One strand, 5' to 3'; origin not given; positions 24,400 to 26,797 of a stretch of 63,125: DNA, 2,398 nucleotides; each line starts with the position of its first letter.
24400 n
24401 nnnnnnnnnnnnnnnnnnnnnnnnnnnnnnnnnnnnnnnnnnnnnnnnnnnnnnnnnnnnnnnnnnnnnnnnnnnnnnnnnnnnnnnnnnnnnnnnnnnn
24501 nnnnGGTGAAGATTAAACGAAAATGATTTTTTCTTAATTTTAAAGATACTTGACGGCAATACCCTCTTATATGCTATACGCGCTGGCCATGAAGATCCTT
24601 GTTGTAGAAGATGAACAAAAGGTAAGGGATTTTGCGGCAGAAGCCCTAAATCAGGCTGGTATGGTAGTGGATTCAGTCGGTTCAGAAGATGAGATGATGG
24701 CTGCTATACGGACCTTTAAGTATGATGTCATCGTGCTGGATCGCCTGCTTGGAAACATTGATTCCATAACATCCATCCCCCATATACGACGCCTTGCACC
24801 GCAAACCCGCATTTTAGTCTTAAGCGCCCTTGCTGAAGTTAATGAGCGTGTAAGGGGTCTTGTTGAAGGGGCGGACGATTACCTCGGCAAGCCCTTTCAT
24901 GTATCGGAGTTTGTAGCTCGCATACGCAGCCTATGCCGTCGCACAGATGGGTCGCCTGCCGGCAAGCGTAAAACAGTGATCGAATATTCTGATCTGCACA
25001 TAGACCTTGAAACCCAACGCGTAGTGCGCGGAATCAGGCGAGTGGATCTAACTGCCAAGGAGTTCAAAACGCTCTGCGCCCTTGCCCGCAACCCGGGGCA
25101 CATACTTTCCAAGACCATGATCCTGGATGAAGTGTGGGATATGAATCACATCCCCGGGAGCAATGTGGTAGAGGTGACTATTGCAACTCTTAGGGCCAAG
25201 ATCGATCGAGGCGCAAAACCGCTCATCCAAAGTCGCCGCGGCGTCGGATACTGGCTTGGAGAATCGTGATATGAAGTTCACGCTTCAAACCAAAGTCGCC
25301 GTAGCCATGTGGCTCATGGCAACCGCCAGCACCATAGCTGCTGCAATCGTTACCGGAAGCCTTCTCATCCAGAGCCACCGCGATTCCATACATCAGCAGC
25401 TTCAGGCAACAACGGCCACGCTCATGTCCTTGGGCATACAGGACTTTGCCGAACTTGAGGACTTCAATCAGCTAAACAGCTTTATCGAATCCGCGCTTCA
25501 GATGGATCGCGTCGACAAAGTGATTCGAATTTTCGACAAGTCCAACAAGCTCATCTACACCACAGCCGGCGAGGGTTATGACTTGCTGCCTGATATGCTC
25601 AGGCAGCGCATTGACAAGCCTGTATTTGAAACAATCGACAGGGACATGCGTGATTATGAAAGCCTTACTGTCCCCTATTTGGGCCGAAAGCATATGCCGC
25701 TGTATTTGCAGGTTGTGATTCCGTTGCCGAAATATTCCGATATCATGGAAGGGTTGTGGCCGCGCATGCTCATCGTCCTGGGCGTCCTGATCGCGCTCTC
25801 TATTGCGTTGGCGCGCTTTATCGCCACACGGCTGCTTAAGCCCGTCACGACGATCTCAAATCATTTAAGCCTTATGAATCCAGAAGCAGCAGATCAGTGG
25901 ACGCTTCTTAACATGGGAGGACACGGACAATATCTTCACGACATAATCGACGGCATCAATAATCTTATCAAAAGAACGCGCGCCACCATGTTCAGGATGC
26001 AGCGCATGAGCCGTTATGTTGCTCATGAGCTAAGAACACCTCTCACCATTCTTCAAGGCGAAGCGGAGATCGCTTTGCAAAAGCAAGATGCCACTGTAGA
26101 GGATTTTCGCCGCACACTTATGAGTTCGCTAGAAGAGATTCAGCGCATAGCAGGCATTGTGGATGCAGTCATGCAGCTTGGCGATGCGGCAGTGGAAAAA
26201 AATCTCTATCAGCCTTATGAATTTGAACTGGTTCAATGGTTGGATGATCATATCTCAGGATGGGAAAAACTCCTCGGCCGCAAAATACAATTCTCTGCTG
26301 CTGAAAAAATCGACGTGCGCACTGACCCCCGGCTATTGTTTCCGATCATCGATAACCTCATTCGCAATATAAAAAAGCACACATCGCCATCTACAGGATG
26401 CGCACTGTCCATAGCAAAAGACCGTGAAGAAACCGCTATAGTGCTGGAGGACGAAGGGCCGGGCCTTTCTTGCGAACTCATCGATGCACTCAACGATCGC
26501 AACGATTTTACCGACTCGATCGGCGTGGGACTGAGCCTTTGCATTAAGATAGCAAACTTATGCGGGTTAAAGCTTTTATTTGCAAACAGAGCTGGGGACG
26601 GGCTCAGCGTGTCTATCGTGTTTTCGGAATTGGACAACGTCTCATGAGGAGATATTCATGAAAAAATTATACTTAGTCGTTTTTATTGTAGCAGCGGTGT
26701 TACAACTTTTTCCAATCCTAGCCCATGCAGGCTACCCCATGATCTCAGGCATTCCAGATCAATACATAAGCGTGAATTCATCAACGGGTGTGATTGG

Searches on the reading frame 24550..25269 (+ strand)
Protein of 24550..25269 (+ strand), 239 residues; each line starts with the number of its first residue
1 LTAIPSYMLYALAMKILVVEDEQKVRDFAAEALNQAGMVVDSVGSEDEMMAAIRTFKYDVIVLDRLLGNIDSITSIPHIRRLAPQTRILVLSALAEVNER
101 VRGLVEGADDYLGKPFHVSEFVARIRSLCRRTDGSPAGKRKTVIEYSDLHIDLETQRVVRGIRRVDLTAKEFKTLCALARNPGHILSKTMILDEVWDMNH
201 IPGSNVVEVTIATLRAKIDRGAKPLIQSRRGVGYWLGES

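Call 44: search_protein_families(library=padloc, proteins=[window:24550-25269:+], max_evalue=0.01)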
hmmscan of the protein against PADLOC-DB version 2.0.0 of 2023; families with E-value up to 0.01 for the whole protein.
window:24550-25269:+ (239 aa): 1 family
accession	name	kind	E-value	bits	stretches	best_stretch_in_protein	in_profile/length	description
PDLC00405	SduA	-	0.0003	18.4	1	13-65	6-58/323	DUF4263 domain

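Call 45: search_protein_families(library=pfam, proteins=[window:24550-25269:+])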
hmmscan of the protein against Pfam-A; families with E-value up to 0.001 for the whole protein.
window:24550-25269:+ (239 aa): 2 families
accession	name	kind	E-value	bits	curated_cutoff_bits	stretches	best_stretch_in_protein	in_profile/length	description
PF00072.30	Response_reg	-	1.7e-22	80.1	30.2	1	16-126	1-111/111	Response regulator receiver domain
PF00486.34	Trans_reg_C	-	2.2e-20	72.9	26.2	1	164-235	3-76/77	Transcriptional regulatory protein, C terminal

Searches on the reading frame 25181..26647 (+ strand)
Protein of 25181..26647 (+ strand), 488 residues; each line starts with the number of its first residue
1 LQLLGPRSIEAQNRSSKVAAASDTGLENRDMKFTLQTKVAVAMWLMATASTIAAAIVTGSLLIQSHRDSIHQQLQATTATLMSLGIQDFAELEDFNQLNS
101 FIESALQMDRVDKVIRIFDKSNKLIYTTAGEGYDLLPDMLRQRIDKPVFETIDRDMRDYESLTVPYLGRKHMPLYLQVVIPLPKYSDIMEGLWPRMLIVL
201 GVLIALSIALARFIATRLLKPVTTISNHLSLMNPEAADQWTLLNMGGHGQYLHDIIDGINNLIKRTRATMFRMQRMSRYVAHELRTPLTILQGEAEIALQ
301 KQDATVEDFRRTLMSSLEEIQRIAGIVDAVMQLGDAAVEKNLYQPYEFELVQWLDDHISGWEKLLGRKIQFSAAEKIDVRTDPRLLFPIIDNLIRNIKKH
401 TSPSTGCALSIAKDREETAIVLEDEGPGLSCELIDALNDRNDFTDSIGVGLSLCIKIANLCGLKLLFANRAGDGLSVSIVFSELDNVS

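Call 44: search_protein_families(library=padloc, proteins=[window:25181-26647:+], max_evalue=0.01)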
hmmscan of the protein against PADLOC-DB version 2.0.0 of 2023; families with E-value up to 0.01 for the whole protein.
window:25181-26647:+ (488 aa): 0 families

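Call 45: search_protein_families(library=pfam, proteins=[window:25181-26647:+])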
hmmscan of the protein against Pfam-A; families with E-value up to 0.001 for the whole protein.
window:25181-26647:+ (488 aa): 2 families
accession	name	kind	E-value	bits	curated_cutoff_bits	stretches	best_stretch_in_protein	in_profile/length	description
PF00512.31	HisKA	-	9.3e-13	48.5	26.9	1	273-334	2-61/66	His Kinase A (phospho-acceptor) domain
PF02518.31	HATPase_c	-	1.5e-08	35.5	26.4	1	382-481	2-107/111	Histidine kinase-, DNA gyrase B-, and HSP90-like ATPase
